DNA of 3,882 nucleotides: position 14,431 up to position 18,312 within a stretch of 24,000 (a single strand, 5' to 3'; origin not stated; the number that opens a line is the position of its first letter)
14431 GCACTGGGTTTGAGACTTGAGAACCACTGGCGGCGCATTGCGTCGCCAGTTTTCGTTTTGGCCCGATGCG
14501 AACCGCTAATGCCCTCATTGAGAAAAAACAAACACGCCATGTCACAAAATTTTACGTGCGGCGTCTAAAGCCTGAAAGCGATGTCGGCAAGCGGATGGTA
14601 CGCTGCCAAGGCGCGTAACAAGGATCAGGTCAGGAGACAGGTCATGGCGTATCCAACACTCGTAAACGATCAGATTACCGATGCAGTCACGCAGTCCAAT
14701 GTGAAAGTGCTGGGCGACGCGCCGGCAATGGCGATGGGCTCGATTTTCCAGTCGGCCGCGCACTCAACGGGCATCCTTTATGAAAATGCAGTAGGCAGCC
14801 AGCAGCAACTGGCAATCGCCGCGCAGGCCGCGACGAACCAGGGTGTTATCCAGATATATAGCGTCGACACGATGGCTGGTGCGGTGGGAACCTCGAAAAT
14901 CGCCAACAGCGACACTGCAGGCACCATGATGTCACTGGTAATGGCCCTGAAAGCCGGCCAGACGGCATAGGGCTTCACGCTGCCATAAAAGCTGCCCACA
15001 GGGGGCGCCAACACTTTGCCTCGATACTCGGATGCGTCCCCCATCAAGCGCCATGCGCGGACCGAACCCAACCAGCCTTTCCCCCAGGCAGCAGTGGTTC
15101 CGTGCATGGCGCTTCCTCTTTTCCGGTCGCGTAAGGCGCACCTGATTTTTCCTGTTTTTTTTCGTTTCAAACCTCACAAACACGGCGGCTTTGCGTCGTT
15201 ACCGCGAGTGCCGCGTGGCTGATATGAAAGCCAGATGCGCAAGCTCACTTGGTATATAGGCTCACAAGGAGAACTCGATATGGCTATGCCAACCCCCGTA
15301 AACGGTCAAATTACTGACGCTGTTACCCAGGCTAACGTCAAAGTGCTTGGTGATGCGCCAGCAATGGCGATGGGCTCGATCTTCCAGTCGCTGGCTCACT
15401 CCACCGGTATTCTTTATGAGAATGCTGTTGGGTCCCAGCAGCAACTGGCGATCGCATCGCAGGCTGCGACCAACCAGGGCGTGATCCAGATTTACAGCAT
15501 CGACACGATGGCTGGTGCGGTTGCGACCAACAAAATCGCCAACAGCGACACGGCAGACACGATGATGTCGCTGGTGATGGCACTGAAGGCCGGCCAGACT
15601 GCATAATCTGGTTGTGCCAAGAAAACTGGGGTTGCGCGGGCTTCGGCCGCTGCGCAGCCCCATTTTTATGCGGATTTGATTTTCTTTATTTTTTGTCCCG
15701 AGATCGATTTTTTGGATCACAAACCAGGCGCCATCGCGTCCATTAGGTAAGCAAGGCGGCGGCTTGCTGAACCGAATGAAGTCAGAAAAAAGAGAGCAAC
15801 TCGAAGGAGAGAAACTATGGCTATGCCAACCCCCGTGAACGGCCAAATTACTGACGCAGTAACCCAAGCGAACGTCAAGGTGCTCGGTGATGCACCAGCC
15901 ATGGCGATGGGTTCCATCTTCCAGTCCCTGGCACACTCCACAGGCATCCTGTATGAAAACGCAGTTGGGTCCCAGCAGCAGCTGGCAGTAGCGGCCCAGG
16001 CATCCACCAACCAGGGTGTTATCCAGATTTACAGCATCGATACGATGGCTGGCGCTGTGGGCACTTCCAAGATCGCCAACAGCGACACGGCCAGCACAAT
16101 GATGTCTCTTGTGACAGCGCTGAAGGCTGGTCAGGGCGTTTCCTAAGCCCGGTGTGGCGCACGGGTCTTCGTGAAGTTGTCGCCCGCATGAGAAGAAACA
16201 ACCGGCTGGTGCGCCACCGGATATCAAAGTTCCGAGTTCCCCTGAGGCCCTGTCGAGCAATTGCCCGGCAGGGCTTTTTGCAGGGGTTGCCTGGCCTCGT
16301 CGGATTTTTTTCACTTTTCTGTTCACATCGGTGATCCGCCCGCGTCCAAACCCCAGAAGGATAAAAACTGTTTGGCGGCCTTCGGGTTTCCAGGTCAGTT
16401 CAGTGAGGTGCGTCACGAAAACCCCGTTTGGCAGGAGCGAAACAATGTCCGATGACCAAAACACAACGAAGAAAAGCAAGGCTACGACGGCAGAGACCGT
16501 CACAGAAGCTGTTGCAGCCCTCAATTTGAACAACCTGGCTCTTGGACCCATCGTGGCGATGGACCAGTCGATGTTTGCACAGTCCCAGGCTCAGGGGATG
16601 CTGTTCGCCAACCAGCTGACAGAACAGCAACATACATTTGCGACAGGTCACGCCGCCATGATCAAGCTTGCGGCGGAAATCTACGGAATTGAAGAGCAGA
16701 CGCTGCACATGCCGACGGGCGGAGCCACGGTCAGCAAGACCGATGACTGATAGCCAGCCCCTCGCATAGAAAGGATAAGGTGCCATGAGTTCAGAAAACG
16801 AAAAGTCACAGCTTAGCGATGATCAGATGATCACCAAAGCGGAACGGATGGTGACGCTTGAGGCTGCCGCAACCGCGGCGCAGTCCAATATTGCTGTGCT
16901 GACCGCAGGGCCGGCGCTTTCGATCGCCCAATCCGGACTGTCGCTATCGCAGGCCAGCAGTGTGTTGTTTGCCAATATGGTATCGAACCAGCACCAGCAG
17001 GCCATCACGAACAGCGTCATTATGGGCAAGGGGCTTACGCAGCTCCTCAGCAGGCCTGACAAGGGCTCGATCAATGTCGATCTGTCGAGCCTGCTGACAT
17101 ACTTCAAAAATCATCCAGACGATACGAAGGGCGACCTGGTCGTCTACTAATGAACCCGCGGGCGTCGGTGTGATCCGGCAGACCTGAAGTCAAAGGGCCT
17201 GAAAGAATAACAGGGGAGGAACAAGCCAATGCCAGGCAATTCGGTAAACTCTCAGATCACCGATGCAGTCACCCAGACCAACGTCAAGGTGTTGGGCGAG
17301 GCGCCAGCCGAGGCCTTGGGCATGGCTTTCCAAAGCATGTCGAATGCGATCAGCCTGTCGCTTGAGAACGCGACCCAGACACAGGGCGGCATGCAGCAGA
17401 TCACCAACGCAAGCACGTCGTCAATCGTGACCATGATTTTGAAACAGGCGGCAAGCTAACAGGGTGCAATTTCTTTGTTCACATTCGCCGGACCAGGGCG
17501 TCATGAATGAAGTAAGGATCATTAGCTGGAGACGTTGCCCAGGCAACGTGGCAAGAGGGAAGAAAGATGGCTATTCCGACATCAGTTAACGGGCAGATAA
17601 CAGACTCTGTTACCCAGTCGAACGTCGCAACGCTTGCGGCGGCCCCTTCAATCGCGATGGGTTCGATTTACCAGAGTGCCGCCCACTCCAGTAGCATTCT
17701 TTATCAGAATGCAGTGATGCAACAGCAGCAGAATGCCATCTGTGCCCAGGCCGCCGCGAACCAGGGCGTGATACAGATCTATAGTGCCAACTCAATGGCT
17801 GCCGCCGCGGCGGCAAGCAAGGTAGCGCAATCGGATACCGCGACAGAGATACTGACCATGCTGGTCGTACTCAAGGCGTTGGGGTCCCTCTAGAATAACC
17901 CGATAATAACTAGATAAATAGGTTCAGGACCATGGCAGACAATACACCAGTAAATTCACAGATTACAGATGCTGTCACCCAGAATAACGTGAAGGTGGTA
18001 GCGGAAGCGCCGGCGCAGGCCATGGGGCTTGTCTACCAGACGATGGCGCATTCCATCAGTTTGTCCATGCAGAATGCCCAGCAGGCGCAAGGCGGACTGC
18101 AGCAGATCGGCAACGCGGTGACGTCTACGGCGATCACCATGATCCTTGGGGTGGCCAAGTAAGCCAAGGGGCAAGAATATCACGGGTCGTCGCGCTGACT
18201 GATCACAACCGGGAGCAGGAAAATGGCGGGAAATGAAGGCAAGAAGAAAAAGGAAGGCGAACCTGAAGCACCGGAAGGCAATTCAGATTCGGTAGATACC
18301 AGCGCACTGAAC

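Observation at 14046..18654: Ten-gene RebB-family array: an unusually large R-body (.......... body) locus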

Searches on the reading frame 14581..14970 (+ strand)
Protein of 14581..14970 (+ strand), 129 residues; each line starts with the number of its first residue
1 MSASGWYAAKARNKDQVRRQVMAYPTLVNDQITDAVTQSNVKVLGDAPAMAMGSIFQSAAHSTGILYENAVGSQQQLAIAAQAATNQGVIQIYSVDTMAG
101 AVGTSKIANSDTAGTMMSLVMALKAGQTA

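Call 3: search_protein_families(library=pfam, max_evalue=1, proteins=[window:14581-14970:+])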
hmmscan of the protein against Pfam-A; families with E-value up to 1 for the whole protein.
window:14581-14970:+ (129 aa): 2 families
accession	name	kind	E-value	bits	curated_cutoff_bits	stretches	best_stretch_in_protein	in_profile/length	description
PF11747.13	RebB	-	3.9e-27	94.6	24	1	32-98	1-67/68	Killing trait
PF22671.1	Gp18_domIII_N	-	0.0085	16.8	27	1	79-128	8-52/58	Tail sheath protein Gp18 domain III N-terminal region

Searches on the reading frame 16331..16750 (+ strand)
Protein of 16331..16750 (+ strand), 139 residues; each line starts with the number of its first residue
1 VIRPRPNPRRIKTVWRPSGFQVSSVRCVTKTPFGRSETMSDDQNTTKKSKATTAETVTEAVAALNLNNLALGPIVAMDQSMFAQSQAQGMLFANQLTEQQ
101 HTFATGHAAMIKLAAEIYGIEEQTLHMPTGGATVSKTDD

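Call 3: search_protein_families(library=pfam, max_evalue=1, proteins=[window:16331-16750:+])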
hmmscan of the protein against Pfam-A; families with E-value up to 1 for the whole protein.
window:16331-16750:+ (139 aa): 2 families
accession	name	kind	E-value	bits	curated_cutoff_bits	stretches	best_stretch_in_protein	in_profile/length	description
PF11747.13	RebB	-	4.8e-07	30.2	24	1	57-122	1-66/68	Killing trait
PF21221.3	B_lactamase-like_C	-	0.39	10.9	27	1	90-107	15-32/46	Metallo-beta-lactamase-like, C-terminal domain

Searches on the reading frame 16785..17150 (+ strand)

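Call 3: search_protein_families(library=pfam, max_evalue=1, proteins=[window:16785-17150:+])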
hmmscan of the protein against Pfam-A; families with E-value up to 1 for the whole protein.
window:16785-17150:+ (121 aa): 1 family
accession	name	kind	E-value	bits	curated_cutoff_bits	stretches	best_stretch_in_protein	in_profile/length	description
PF11747.13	RebB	-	4.7e-05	23.8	24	1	32-89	6-63/68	Killing trait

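Call 23: search_protein_families(library=ncbifam, max_evalue=0.1, proteins=[window:16785-17150:+])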
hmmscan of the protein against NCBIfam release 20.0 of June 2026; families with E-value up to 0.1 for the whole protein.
window:16785-17150:+ (121 aa): 2 families
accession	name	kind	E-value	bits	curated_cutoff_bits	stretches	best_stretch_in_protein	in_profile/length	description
TIGR01771.1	L-LDH-NAD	equivalog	0.013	14.8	303.55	1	5-73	36-104/299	L-lactate dehydrogenase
TIGR01373.1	soxB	subfamily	0.035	12.9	529.45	1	32-97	228-292/407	sarcosine oxidase subunit beta family protein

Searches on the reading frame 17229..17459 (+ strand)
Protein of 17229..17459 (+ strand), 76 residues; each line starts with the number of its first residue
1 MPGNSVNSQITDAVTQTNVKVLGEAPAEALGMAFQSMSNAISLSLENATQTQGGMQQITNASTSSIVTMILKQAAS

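Call 3: search_protein_families(library=pfam, max_evalue=1, proteins=[window:17229-17459:+])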
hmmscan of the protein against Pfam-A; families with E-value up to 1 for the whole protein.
window:17229-17459:+ (76 aa): 1 family
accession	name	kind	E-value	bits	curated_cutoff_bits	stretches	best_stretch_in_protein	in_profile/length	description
PF11747.13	RebB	-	1.1e-20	73.9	24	1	10-72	1-63/68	Killing trait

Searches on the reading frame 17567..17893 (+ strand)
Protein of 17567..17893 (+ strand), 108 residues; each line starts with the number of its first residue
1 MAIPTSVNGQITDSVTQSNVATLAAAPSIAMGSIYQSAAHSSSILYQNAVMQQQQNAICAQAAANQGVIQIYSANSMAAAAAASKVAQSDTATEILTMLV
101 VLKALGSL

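Call 3: search_protein_families(library=pfam, max_evalue=1, proteins=[window:17567-17893:+])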
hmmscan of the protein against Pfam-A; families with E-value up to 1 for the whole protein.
window:17567-17893:+ (108 aa): 2 families
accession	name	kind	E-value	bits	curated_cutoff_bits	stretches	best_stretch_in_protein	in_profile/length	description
PF11747.13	RebB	-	1.1e-20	73.9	24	1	11-77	1-67/68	Killing trait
PF06510.16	DUF1102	-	0.07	13.8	22.2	1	44-87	55-99/141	Protein of unknown function (DUF1102)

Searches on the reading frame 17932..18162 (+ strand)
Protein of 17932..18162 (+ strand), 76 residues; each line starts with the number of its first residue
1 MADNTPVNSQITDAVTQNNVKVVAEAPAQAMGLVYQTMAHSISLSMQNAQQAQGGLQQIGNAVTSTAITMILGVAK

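Call 3: search_protein_families(library=pfam, max_evalue=1, proteins=[window:17932-18162:+])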
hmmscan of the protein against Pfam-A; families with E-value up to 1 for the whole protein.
window:17932-18162:+ (76 aa): 2 families
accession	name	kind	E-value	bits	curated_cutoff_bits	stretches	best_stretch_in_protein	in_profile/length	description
PF11747.13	RebB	-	1.1e-22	80.3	24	1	11-74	1-64/68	Killing trait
PF00122.25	E1-E2_ATPase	-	0.012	15.6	28.1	1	4-74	59-129/181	E1-E2 ATPase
